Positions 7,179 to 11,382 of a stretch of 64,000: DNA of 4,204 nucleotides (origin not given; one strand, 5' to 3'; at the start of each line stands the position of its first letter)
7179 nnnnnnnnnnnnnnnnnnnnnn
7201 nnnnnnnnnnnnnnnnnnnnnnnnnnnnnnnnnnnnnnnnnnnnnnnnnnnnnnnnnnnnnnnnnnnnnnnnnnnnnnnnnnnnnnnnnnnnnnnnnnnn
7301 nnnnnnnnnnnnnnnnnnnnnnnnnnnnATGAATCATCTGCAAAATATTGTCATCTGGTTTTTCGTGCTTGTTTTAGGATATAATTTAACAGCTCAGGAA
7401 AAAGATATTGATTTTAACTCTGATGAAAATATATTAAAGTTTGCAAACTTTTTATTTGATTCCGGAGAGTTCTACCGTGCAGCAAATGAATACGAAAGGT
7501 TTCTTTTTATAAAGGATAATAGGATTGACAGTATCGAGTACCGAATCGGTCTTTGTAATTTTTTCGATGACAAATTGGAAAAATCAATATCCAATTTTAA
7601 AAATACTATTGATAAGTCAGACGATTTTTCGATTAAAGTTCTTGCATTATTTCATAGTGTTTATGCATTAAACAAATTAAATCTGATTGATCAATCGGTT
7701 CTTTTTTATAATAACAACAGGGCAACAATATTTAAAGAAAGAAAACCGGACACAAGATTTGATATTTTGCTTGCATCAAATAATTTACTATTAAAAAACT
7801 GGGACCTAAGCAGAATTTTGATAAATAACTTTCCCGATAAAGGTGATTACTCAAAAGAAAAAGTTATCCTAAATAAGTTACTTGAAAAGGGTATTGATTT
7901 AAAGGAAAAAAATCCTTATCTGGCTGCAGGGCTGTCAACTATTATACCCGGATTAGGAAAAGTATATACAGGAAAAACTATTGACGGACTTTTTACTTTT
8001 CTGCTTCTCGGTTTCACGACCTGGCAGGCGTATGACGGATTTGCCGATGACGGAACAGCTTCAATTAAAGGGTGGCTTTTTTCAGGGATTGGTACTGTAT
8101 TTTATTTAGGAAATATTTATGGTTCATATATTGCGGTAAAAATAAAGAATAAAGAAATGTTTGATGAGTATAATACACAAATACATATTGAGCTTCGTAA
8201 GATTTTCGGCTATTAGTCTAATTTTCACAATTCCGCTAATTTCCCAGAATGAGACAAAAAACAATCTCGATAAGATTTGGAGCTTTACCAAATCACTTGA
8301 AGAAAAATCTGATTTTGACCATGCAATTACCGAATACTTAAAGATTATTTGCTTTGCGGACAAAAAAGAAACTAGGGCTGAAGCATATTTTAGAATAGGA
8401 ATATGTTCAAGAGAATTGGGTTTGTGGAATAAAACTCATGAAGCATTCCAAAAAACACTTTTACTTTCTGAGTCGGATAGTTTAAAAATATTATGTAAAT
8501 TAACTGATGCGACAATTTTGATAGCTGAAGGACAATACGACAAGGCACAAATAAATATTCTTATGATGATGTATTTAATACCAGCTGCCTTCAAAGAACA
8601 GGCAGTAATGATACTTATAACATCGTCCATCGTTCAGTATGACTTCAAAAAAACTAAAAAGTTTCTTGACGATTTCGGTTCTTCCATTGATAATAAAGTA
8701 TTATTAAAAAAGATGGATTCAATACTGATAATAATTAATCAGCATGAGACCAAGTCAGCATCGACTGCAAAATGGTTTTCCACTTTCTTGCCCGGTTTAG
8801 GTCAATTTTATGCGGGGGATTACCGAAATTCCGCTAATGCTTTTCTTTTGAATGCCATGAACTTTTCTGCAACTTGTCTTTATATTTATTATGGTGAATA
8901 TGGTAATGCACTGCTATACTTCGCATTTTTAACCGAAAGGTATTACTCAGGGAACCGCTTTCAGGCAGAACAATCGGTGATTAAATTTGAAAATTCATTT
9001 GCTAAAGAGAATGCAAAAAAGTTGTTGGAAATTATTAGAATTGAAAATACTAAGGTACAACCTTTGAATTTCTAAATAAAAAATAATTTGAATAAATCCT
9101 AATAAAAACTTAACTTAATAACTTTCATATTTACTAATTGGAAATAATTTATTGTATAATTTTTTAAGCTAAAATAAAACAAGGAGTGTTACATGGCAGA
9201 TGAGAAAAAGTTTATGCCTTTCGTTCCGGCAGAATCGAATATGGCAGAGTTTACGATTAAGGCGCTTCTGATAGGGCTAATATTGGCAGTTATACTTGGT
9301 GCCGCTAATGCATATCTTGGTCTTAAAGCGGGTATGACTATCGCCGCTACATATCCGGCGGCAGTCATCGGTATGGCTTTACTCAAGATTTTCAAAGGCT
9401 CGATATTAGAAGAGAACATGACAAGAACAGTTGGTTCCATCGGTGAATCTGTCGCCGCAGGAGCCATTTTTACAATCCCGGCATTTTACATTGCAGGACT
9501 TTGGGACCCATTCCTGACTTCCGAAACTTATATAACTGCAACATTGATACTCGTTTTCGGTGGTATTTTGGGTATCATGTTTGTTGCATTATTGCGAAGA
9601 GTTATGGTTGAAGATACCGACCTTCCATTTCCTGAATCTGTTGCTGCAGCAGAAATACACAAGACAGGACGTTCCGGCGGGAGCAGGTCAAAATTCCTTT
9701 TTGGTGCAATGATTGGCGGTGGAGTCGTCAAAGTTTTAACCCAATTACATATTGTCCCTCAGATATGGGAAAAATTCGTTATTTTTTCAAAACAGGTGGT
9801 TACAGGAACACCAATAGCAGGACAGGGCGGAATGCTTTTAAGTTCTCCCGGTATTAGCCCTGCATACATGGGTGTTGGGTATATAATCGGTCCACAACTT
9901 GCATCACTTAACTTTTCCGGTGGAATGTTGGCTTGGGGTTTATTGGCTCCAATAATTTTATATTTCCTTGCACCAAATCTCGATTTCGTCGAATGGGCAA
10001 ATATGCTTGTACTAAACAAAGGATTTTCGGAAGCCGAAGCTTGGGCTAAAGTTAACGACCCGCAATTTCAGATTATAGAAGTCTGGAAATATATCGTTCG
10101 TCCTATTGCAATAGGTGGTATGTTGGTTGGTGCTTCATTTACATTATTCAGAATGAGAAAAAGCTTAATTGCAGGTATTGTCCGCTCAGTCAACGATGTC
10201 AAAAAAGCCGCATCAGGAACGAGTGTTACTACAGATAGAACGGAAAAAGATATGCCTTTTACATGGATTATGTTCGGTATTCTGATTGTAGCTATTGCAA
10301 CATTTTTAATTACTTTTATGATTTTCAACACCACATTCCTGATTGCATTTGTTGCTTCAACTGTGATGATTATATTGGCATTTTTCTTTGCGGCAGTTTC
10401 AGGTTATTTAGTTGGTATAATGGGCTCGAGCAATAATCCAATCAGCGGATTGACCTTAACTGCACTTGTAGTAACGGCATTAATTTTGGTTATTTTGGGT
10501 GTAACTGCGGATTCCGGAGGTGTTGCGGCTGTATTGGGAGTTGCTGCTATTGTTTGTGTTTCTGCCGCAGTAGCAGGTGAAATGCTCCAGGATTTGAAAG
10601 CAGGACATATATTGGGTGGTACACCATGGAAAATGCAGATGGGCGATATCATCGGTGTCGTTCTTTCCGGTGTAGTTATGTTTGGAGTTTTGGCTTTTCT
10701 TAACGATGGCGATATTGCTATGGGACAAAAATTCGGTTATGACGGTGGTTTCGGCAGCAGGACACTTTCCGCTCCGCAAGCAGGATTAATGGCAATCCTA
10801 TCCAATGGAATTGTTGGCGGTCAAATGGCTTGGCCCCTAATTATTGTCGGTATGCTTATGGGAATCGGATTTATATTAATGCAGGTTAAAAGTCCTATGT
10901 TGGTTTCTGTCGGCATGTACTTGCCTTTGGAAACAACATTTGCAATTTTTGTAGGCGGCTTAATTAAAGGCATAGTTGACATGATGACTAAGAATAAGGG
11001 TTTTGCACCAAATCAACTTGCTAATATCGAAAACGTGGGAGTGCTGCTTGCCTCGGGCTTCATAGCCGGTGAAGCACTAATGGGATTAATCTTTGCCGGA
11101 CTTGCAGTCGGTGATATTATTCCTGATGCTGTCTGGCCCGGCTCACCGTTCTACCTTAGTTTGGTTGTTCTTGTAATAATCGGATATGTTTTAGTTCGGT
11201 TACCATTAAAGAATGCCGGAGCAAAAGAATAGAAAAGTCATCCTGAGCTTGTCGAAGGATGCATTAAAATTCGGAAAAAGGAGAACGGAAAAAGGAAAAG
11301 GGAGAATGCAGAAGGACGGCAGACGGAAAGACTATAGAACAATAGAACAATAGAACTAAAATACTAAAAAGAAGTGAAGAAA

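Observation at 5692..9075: Five-gene envelope operon with an extended YidD paralog and two DUF5683-like TPR proteins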

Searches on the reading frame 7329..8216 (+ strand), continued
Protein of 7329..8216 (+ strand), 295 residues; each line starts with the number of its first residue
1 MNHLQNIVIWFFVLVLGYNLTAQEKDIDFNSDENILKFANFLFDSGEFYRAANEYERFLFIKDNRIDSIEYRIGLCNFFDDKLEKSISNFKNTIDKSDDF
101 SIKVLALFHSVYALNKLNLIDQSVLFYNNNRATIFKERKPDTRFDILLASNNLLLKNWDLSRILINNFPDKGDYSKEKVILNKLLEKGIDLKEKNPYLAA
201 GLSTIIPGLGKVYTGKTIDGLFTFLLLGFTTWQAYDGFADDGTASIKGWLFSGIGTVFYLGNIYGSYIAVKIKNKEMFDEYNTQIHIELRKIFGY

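Call 62: search_protein_families(library=pfam, proteins=[P0070, P0079, P0060, L072:1564-2835:+], max_evalue=0.01)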
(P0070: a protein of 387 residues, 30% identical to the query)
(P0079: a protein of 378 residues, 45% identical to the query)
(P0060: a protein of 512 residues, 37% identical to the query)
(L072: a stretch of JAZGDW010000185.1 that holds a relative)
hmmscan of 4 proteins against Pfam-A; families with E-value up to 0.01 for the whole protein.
P0070 (387 aa): 5 families
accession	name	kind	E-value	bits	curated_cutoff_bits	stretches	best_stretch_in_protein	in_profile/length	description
PF01809.23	YidD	-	2.8e-24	85.1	27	1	28-92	3-67/67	Putative membrane protein insertion efficiency factor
PF13174.12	TPR_6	-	1.5e-06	28.9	26.3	1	163-188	3-28/33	Tetratricopeptide repeat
PF07719.23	TPR_2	-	0.00052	20.4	27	0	163-186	4-27/34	Tetratricopeptide repeat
PF13432.12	TPR_16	-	0.0025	18.7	32.7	0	201-252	2-50/65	Tetratricopeptide repeat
PF12895.13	ANAPC3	-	0.0027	18.4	27.2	1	119-185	22-81/82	Anaphase-promoting complex, cyclosome, subunit 3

P0079 (378 aa): 2 families
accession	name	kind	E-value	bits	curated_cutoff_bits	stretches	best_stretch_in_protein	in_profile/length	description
PF01809.23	YidD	-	1.3e-15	57.3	27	1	226-280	7-61/67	Putative membrane protein insertion efficiency factor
PF18935.5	DUF5683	-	6.2e-06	26.7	26.7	0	299-341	3-42/151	Family of unknown function (DUF5683)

P0060 (512 aa): 5 families
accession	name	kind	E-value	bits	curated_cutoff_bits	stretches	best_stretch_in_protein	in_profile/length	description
PF07719.23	TPR_2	-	0.00038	20.8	27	0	288-311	3-26/34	Tetratricopeptide repeat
PF00515.34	TPR_1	-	0.0004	20.5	27.8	1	288-311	3-26/34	Tetratricopeptide repeat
PF18935.5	DUF5683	-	0.00044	20.7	26.7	0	147-166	5-24/151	Family of unknown function (DUF5683)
PF13424.12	TPR_12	-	0.0016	19.1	30.1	0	264-311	24-70/77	Tetratricopeptide repeat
PF13432.12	TPR_16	-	0.0035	18.2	32.7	0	255-306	3-51/65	Tetratricopeptide repeat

L072:1564-2835:+ (424 aa): 11 families
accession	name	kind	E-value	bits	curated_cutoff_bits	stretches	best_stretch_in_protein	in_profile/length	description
PF01809.23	YidD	-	1.1e-14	54.3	27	1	45-106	3-65/67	Putative membrane protein insertion efficiency factor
PF07719.23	TPR_2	-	1.4e-06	28.4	27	0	201-221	7-27/34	Tetratricopeptide repeat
PF14559.12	TPR_19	-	2.5e-06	28.1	25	0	244-298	3-54/68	Tetratricopeptide repeat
PF13424.12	TPR_12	-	2.6e-05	24.8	30.1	0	233-255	4-26/77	Tetratricopeptide repeat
PF13174.12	TPR_6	-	3.6e-05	24.6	26.3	0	201-222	6-27/33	Tetratricopeptide repeat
PF13432.12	TPR_16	-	6.4e-05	23.8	32.7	0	163-222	3-58/65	Tetratricopeptide repeat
PF13428.12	TPR_14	-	0.00025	21.9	23.5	0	197-222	3-28/44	Tetratricopeptide repeat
PF12895.13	ANAPC3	-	0.0021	18.7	27.2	0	180-256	12-80/82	Anaphase-promoting complex, cyclosome, subunit 3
PF13374.12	TPR_10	-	0.0075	16.7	27.5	0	233-253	3-23/42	Tetratricopeptide repeat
PF21545.3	T7SS_EccA1_N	-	0.0094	15.7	27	0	193-240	203-249/272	T7SS, ESX-1 secretion system protein EccA1, N-terminal domain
PF13176.12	TPR_7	-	0.0096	16.4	27.9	0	201-221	5-27/36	Tetratricopeptide repeat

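Call 75: find_encoding_contigs(protein=P0067, flank=5000, max_places=2)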
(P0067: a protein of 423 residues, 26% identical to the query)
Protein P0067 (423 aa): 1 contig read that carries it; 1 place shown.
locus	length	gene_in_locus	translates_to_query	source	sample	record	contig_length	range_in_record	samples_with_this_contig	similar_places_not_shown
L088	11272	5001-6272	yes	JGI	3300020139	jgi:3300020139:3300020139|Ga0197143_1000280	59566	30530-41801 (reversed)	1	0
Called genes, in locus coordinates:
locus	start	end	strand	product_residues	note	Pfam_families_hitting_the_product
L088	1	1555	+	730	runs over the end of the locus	PF01055:Glyco_hydro_31_2nd, PF21365:Glyco_hydro_31_3rd, PF17137:DUF5110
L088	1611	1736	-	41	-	-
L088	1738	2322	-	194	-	PF00535:Glycos_transf_2, PF13641:Glyco_tranf_2_3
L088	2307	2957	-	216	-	PF25084:LbH_EIF2B (weak), PF00132:Hexapep, PF25087:GMPPB_C, PF00132:Hexapep, PF14602:Hexapep_2 (weak)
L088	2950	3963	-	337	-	PF01408:GFO_IDH_MocA, PF22725:GFO_IDH_MocA_C3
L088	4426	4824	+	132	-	-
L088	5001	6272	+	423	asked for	PF01809:YidD, PF12895:ANAPC3 (faint), PF07719:TPR_2 (faint), PF13174:TPR_6 (faint)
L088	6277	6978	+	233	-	-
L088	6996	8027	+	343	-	PF01300:Sua5_yciO_yrdC, PF03481:Sua5_C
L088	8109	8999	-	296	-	-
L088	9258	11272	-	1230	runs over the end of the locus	-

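Call 76: find_encoding_contigs(protein=P0070, flank=5000, max_places=2)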
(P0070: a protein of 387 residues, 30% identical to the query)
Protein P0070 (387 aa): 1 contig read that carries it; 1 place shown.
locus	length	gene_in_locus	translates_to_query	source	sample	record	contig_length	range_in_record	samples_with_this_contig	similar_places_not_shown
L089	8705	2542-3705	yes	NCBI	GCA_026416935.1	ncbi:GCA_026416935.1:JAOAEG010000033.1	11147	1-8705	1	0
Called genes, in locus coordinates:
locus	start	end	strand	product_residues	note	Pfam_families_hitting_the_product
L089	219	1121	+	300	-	-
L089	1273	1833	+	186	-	-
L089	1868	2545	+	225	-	-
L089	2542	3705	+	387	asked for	PF01809:YidD, PF13174:TPR_6 (faint)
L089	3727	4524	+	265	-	-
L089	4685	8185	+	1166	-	PF17915:zf_Rg, PF00270:DEAD, PF04851:ResIII, PF01751:Toprim, PF01131:Topoisom_bac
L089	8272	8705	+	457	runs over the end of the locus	PF15892:BNR_4 (faint)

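Call 77: find_encoding_contigs(protein=P0083, flank=5000, max_places=2)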
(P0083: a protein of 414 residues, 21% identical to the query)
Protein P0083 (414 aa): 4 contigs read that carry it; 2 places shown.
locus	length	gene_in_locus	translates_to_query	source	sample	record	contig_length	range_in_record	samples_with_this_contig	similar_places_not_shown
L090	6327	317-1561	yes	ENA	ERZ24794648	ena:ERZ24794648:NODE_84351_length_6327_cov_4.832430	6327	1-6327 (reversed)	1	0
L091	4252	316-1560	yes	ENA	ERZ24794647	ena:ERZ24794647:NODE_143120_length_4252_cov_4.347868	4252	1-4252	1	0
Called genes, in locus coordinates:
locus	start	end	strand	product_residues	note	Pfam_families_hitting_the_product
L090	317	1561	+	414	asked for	PF13174:TPR_6 (faint), PF01809:YidD, PF13525:YfiO (weak), PF07719:TPR_2 (faint), PF13432:TPR_16 (faint)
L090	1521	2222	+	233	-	-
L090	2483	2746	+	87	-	-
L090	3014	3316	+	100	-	PF05154:TM2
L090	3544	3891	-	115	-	PF01909:NTP_transf_2, PF18765:Polbeta (weak)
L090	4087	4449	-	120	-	PF02452:PemK_toxin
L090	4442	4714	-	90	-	-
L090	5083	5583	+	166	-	-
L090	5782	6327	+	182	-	?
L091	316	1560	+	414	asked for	PF13174:TPR_6 (faint), PF01809:YidD, PF13525:YfiO (weak), PF07719:TPR_2 (faint), PF13432:TPR_16 (faint)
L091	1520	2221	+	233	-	-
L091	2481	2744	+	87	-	-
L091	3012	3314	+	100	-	PF05154:TM2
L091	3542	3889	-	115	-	PF01909:NTP_transf_2, PF18765:Polbeta (weak)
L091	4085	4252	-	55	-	?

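Call 90: search_protein_families(library=pfam, proteins=[L089:219-1121:+, L089:3727-4524:+], max_evalue=0.001)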
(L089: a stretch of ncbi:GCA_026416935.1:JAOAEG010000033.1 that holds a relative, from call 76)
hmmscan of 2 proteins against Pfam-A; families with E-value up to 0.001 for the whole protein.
L089:219-1121:+ (300 aa): 0 families

L089:3727-4524:+ (265 aa): 0 families

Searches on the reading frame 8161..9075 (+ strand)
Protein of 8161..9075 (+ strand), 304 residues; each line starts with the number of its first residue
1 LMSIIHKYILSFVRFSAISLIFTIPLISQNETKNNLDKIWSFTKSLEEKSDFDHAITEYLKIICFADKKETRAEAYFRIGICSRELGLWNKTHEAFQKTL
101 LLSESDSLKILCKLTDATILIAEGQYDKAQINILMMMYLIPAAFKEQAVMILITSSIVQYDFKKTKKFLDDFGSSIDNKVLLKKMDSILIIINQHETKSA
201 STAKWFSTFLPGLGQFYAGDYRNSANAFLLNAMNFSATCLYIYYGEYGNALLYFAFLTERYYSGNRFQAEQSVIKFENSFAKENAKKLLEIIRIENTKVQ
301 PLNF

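Call 3: search_protein_families(library=pfam, proteins=[window:8161-9075:+], max_evalue=1)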
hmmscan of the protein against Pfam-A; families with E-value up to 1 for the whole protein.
window:8161-9075:+ (304 aa): 3 families
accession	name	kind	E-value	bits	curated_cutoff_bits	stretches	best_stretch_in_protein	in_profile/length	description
PF18935.5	DUF5683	-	0.0065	16.9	26.7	1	198-222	3-27/151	Family of unknown function (DUF5683)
PF00515.34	TPR_1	-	0.1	12.9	27.8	1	73-105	1-33/34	Tetratricopeptide repeat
PF07719.23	TPR_2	-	0.9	10.3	27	0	73-104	1-32/34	Tetratricopeptide repeat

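Call 4: search_protein_families(library=ncbifam, proteins=[window:8161-9075:+], max_evalue=1)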
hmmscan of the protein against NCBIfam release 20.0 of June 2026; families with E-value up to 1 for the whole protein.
window:8161-9075:+ (304 aa): 3 families
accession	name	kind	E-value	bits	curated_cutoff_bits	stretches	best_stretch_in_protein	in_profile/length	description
TIGR02795.1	tol_pal_ybgF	equivalog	0.021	15.4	90.1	1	45-98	48-101/119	tol-pal system protein YbgF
NF002725.1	PRK02603.1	equivalog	0.046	13.7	143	1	60-129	23-91/173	photosystem I assembly protein Ycf3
NF053852.1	vesicle_Bd0635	exception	0.086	12.4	250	1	40-93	142-195/223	CpoB-like predatory vesicle lipoprotein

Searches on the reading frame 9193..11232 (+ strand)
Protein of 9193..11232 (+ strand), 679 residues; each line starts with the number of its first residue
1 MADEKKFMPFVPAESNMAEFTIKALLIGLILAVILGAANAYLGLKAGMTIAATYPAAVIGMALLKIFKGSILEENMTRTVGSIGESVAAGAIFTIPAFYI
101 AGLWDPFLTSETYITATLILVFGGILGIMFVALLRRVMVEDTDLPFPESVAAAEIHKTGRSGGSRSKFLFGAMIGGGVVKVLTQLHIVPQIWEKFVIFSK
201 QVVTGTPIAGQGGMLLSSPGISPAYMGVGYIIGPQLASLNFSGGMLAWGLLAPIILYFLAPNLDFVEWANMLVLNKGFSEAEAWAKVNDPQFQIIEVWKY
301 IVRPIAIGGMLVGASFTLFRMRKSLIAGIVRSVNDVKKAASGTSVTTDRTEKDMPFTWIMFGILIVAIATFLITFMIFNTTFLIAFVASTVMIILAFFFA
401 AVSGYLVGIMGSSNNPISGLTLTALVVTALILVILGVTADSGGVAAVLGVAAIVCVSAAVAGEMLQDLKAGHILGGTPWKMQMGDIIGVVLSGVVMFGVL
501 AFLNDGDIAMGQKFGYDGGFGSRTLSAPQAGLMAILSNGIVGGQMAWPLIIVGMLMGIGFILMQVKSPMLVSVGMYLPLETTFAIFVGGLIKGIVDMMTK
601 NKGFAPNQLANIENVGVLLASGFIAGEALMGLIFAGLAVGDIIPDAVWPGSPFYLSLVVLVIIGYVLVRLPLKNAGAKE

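Call 3: search_protein_families(library=pfam, proteins=[window:9193-11232:+], max_evalue=1)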
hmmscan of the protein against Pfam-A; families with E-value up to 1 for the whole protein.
window:9193-11232:+ (679 aa): 1 family
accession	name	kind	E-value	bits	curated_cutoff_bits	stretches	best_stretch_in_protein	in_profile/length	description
PF03169.20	OPT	-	1e-84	285.8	25.8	1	19-637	1-622/623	OPT oligopeptide transporter protein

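Call 4: search_protein_families(library=ncbifam, proteins=[window:9193-11232:+], max_evalue=1)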
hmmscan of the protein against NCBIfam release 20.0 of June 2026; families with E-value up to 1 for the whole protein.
window:9193-11232:+ (679 aa): 3 families
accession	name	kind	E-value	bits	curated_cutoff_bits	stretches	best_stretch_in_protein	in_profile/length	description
TIGR00733.1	TIGR00733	equivalog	1.9e-108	363.5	182.5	1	19-637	1-587/589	OPT family oligopeptide transporter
TIGR00728.1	OPT_sfam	superfamily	2.1e-66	224.9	128.35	1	14-637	11-654/659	OPT family oligopeptide transporter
NF047543.1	CytMemPImpL63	equivalog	0.063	11.9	1000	1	572-618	94-140/525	cytoplasmic membrane protein ImpL63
